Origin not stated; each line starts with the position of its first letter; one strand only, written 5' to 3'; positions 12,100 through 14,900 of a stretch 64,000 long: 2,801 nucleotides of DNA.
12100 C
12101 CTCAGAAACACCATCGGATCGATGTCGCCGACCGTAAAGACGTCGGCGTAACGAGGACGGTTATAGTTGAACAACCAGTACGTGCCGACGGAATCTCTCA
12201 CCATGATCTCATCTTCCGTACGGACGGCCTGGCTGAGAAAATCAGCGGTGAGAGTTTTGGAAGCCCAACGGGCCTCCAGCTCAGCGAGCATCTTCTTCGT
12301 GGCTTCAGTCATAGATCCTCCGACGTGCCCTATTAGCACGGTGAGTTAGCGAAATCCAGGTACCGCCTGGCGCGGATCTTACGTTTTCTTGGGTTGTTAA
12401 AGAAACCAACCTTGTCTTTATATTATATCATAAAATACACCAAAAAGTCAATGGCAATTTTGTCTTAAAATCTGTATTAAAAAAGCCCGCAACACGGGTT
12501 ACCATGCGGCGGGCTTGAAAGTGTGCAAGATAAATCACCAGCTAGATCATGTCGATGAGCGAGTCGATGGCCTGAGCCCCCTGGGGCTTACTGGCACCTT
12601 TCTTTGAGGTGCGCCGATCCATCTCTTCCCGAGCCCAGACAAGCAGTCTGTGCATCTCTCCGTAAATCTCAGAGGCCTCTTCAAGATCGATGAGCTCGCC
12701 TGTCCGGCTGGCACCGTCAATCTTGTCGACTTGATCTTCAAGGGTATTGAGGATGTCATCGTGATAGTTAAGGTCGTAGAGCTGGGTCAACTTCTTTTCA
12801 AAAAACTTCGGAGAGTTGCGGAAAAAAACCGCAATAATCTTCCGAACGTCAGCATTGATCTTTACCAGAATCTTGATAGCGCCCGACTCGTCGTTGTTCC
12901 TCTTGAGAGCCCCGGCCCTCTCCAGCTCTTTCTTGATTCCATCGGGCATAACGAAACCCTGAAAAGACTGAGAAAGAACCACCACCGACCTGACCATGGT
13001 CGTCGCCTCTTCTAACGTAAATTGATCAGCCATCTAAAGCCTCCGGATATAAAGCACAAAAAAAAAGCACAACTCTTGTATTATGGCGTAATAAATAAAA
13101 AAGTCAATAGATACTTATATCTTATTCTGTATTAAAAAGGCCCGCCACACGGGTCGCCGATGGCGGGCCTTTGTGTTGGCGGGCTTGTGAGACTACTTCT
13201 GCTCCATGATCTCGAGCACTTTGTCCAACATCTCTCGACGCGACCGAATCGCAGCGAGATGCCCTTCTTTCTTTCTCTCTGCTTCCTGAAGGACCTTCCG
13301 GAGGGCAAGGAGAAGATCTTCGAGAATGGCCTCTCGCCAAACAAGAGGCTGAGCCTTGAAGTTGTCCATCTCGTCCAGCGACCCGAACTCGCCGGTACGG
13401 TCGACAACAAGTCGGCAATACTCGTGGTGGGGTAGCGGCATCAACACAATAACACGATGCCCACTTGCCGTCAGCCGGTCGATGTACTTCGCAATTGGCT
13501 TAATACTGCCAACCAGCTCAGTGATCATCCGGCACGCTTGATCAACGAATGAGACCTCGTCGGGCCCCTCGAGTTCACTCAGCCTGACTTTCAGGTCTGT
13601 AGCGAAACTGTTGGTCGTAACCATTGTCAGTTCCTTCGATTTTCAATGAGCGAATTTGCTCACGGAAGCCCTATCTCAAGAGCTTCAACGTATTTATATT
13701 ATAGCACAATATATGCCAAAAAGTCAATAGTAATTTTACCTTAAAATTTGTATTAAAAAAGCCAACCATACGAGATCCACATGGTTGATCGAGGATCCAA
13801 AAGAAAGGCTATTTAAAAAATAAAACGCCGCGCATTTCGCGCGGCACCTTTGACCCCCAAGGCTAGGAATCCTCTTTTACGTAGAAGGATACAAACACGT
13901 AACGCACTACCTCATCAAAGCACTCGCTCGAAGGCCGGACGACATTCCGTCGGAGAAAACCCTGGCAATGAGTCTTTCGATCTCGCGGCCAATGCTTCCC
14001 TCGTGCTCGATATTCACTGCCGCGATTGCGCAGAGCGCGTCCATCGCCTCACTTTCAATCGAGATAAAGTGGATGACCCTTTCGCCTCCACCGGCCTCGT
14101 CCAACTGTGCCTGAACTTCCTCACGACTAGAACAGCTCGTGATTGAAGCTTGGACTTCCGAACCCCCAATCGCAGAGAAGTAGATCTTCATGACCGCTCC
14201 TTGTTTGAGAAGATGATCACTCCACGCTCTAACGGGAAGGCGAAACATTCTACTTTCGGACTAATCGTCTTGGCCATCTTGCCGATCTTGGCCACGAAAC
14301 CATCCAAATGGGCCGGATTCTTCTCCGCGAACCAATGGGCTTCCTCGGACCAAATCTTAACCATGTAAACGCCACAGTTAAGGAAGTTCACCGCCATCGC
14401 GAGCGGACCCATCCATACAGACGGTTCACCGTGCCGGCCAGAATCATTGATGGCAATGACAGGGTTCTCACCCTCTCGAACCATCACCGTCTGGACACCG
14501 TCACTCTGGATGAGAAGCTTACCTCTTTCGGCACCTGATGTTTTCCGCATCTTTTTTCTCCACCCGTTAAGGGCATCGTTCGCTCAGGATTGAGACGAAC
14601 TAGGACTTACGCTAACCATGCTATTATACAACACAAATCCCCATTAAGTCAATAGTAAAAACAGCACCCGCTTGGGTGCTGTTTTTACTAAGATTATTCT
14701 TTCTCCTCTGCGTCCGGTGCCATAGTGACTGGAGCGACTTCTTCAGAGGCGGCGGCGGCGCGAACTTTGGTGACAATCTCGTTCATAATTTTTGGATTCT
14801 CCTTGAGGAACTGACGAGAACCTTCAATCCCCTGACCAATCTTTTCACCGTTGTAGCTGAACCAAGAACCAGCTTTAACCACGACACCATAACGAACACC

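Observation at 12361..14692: Array of small, individually transcribed genes beside recA built from duplicated terminator-promoter junction modules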

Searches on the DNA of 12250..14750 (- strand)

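Call 41: search_rna_families(source=window, start=12250, end=14750, threshold=evalue, max_evalue=1)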
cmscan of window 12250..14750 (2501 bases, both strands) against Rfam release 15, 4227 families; matches with E-value up to 1: 1.
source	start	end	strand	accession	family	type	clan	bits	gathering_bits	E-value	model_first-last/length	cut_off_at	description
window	13135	13293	+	RF02424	Bp2_287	Gene; sRNA;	-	30.8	70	0.00019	1-174/174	no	Burkholderia sRNA Bp2_Cand287_SIPHT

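Call 83: build_rna_model(alignment_id=A6, structure=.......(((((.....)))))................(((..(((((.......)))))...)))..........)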
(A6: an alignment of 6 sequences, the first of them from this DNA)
Model R1 built from alignment A6 (6 sequences, 76 columns); structure: as given.
model positions 68; base pairs 13; branch points 1; effective number of sequences 5.84; information 0.826 bits per position. Calibrated on 0.2 Mb of random sequence (short: E-values are rough).
structure used (alignment columns):
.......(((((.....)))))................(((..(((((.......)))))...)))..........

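Call 84: search_with_rna_model(model_id=R1, sources=[window, L081, L084, L091, L092, L093, L094, L095, L096, L097, L098, L099, L001], max_evalue=1)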
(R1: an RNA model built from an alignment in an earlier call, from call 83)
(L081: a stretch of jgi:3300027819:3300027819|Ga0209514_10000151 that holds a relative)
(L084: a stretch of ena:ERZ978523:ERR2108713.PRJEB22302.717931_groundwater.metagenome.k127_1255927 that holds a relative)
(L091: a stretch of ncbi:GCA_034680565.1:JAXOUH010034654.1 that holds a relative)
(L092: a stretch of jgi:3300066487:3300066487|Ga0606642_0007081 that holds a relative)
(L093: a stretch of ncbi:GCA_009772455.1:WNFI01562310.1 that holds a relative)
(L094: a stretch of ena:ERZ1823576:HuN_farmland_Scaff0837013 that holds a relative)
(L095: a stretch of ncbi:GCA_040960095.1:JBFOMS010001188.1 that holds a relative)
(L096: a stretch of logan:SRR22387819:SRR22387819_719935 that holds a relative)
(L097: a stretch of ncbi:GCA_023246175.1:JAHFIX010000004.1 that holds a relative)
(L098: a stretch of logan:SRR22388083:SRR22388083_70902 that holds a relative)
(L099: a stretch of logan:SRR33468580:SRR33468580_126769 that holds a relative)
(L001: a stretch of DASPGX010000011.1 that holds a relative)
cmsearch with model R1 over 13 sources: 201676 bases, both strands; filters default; matches with E-value up to 1: 7.
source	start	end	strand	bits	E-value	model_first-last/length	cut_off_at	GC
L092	423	489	+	75.4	6e-21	1-68/68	no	0.63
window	12310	12377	-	73.3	2.8e-20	1-68/68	no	0.57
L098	1009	1076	+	66.3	4.7e-18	1-68/68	no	0.65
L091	7938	8003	+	65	1.2e-17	1-68/68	no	0.61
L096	114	187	+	61.2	1.9e-16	1-68/68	no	0.72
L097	5942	6003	+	58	2.1e-15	1-68/68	no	0.65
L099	131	207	+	26.5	2.1e-05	1-68/68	no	0.66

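Call 91: search_with_rna_model(model_id=R1, sources=[L100, L101, L102, L103, L104, L105, L106, L107, L108, L109, L110, L111, L112, L113, L114, L115, L116, L117, L118, L119, L120, L121, L122, L123, L124, L125, L126, L127, L128, L129, L130, L131, L132, L133, L134, L135, L136, L137, L138, L139, L140, L141, L142, L143, L144, L145, L146, L147, L148, L149, L150, L151, L152, L153, L154, L155, L156, L157, L158, L159, L160, L161, L162, L163, L164, L165, L166, L167, L168, L169, L170, L171, L172, L173, L174, L175, L176, L177, L178, L179, L180], max_evalue=0.1)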
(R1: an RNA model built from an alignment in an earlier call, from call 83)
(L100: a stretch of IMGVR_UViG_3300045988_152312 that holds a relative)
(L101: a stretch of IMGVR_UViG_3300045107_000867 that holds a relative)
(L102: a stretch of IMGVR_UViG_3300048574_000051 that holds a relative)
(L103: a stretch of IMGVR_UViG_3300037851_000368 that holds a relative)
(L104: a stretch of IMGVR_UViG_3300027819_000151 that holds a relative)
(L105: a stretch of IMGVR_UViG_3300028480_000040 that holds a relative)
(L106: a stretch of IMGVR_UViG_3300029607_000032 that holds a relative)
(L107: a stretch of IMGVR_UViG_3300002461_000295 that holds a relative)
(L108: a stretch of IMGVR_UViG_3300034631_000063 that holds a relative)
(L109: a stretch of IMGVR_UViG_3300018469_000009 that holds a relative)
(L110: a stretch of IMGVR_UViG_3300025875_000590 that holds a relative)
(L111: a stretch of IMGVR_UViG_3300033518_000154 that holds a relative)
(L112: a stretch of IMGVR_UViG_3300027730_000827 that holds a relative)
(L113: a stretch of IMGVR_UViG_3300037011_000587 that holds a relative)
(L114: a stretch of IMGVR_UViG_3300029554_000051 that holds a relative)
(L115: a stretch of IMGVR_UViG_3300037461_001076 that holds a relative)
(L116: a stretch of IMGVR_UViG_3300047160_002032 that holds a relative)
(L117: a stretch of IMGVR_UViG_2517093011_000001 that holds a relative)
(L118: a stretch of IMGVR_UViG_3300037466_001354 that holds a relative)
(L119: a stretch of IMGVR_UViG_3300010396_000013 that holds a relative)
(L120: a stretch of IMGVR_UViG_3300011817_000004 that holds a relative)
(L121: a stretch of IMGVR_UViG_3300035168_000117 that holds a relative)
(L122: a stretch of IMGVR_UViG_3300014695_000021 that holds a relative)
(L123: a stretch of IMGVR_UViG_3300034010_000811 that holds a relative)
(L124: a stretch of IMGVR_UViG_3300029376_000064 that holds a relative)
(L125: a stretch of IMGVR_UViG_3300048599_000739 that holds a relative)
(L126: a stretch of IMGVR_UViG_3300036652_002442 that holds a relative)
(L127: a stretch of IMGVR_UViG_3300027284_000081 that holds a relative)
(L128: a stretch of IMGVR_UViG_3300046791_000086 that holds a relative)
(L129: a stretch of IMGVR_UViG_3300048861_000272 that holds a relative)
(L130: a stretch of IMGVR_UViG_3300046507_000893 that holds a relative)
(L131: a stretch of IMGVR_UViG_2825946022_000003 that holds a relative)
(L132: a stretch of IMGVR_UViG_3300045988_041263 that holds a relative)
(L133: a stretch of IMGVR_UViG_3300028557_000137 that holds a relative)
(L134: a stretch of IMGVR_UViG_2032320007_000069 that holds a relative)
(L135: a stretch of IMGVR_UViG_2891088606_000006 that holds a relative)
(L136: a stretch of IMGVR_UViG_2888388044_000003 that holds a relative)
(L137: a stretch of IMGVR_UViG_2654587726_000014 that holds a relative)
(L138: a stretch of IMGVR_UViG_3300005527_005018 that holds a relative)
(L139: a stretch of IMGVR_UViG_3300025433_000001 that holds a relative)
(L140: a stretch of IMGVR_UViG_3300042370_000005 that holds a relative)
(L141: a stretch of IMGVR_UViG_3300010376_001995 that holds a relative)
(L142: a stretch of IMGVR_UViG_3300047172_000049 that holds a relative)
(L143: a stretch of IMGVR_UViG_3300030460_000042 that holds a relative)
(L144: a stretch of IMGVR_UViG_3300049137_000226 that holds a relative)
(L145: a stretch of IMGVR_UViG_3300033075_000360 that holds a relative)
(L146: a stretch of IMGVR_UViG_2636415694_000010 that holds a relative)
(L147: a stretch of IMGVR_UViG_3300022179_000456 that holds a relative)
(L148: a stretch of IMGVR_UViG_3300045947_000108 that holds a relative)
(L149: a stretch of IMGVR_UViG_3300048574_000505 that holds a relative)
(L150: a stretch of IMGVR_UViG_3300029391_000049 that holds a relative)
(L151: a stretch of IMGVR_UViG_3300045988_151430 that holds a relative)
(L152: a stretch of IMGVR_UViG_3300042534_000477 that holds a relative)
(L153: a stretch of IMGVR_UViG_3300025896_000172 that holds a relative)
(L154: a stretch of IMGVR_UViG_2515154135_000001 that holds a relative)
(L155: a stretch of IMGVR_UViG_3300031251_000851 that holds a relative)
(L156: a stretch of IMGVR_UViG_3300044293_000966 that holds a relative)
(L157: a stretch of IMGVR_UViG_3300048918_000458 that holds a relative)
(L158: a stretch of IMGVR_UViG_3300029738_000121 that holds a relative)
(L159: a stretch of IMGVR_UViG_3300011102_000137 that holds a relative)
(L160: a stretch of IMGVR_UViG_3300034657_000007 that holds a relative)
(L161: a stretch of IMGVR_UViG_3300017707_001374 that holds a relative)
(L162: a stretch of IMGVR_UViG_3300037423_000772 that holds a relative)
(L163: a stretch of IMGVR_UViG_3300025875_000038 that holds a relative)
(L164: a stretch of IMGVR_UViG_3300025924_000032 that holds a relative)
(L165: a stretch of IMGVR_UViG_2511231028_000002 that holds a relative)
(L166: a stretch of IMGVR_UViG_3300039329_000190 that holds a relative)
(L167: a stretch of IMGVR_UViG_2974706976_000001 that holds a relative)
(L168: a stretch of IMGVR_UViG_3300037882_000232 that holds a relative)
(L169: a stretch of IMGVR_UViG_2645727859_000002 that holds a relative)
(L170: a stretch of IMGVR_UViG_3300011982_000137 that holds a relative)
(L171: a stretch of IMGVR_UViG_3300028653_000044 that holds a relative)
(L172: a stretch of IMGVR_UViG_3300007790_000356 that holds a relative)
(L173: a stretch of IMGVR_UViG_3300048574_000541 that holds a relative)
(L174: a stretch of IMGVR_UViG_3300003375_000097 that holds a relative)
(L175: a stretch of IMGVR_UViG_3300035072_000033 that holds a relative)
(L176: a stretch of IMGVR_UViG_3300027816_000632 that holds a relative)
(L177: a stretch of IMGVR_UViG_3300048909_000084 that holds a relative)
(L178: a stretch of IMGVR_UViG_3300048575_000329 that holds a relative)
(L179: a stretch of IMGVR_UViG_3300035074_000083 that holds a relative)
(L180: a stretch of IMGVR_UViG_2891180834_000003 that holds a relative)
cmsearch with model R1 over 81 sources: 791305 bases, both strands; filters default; matches with E-value up to 0.1: 66.
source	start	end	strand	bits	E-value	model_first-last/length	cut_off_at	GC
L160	7275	7320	+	31.5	2.2e-06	1-68/68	no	0.67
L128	474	519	-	30.7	3.9e-06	1-68/68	no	0.61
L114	1359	1406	+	29.5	9.6e-06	1-68/68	no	0.5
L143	4305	4352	-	28.5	2e-05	1-68/68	no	0.5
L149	13485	13535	+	28.5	2.1e-05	1-68/68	no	0.69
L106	12111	12158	-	28.3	2.3e-05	1-68/68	no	0.52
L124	3232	3279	-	28.3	2.3e-05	1-68/68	no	0.52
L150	11292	11339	-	28.3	2.3e-05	1-68/68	no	0.52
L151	7739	7786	+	28.3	2.3e-05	1-68/68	no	0.52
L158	2328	2375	+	28.3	2.3e-05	1-68/68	no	0.52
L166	6425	6472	-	28.3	2.3e-05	1-68/68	no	0.52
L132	5132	5179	-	28.3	2.3e-05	1-68/68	no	0.52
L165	3340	3383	-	28.2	2.5e-05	1-68/68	no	0.64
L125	1796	1846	-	28.2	2.6e-05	1-68/68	no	0.65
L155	5808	5856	+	28.1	2.6e-05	1-68/68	no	0.67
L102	13114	13164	+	28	3e-05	1-68/68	no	0.61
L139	2383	2422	-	27.3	4.7e-05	1-68/68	no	0.7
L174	2771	2861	+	27.3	4.8e-05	1-68/68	no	0.62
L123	5143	5190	+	26.3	9.9e-05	1-68/68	no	0.67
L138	4325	4372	-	26.3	9.9e-05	1-68/68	no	0.67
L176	12579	12626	+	26.3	9.9e-05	1-68/68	no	0.67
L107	7417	7462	+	26.3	9.9e-05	1-68/68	no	0.61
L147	3401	3450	+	25.9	0.00013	1-68/68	no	0.64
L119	3974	4030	+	25.7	0.00016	1-68/68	no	0.54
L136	900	947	-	25.5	0.00018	1-68/68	no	0.65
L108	3493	3536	-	25.4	0.0002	1-68/68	no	0.64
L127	4503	4546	+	25.2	0.00023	1-68/68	no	0.64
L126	2407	2454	-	25.1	0.00024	1-68/68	no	0.67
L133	4448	4487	-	25.1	0.00024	1-68/68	no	0.73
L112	4514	4553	-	25.1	0.00024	1-68/68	no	0.73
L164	3221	3260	-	24.6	0.00035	1-68/68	no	0.57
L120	4900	4949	-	24.1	0.00052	1-68/68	no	0.66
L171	5670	5712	+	24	0.00054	1-68/68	no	0.6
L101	11523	11575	+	24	0.00054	1-68/68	no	0.62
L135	3674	3718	+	23.6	0.00074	1-68/68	no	0.6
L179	8675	8724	+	23.5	0.00076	1-68/68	no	0.58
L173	13196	13245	+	23.5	0.00077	1-68/68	no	0.6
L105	5322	5371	-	23.5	0.00078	1-68/68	no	0.68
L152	11494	11541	-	23.5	0.00078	1-68/68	no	0.71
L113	10281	10325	-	23.4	0.00087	1-68/68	no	0.69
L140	9881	9927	+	23.3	0.00093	1-68/68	no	0.66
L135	3957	3998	+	22.7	0.0014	1-68/68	no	0.69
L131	5774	5821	-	22.6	0.0015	1-68/68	no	0.6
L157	3292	3353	-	22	0.0023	1-68/68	no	0.76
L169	13791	13837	+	22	0.0024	1-68/68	no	0.6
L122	4549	4598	+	21.8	0.0027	1-68/68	no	0.64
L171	5297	5341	+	21.8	0.0027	1-68/68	no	0.58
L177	10979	11030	-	21.6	0.0031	1-68/68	no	0.65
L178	6996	7045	+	21.6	0.0032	1-68/68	no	0.68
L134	9197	9271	+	21.2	0.0042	1-68/68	no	0.61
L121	8102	8147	-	21.1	0.0045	1-68/68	no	0.65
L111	4124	4162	-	20.4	0.0077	1-68/68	no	0.59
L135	4266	4319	+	20.3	0.0081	1-68/68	no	0.65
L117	7173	7210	+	20.1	0.0094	1-68/68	no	0.66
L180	9735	9780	+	20.1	0.0098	1-68/68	no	0.67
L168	2873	2906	+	20.1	0.0098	1-68/68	no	0.79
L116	5071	5129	+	19.9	0.011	1-68/68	no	0.66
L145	7585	7633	-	19.9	0.011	1-68/68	no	0.65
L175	917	959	-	19.8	0.012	1-68/68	no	0.65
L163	149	223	+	19.3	0.017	1-68/68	no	0.6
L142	1389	1438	+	19.2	0.018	1-68/68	no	0.68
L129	8949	8981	+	19.1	0.02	1-68/68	no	0.79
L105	9429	9516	-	19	0.022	1-68/68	no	0.62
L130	4212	4260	-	17.8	0.053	1-68/68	no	0.59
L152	2414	2451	-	17.4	0.067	1-68/68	no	0.74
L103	6844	6879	-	17.2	0.079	1-68/68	no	0.81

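Call 110: search_with_rna_model(model_id=R1, sources=[window, L091, L092, L096, L097, L098, L099], max_evalue=0.01, make_alignment=true)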
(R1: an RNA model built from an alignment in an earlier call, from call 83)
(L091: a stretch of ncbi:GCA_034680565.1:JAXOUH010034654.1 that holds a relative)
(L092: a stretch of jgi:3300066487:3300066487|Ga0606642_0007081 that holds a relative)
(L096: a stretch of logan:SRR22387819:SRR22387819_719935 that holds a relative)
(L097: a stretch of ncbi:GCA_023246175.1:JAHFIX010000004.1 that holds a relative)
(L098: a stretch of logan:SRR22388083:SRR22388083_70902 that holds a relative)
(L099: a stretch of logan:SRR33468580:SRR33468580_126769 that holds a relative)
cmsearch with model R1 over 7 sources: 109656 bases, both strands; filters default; matches with E-value up to 0.01: 7.
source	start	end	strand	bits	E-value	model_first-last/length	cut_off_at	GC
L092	423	489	+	75.4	3.2e-21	1-68/68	no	0.63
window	12310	12377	-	73.3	1.5e-20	1-68/68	no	0.57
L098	1009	1076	+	66.3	2.6e-18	1-68/68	no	0.65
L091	7938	8003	+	65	6.6e-18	1-68/68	no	0.61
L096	114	187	+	61.2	1.1e-16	1-68/68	no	0.72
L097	5942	6003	+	58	1.1e-15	1-68/68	no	0.65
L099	131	207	+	26.5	1.2e-05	1-68/68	no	0.66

Alignment A8: 7 matches aligned to the model, 98 columns, each read 5' to 3' on its own strand. Consensus structure (alignment columns), stored with it:
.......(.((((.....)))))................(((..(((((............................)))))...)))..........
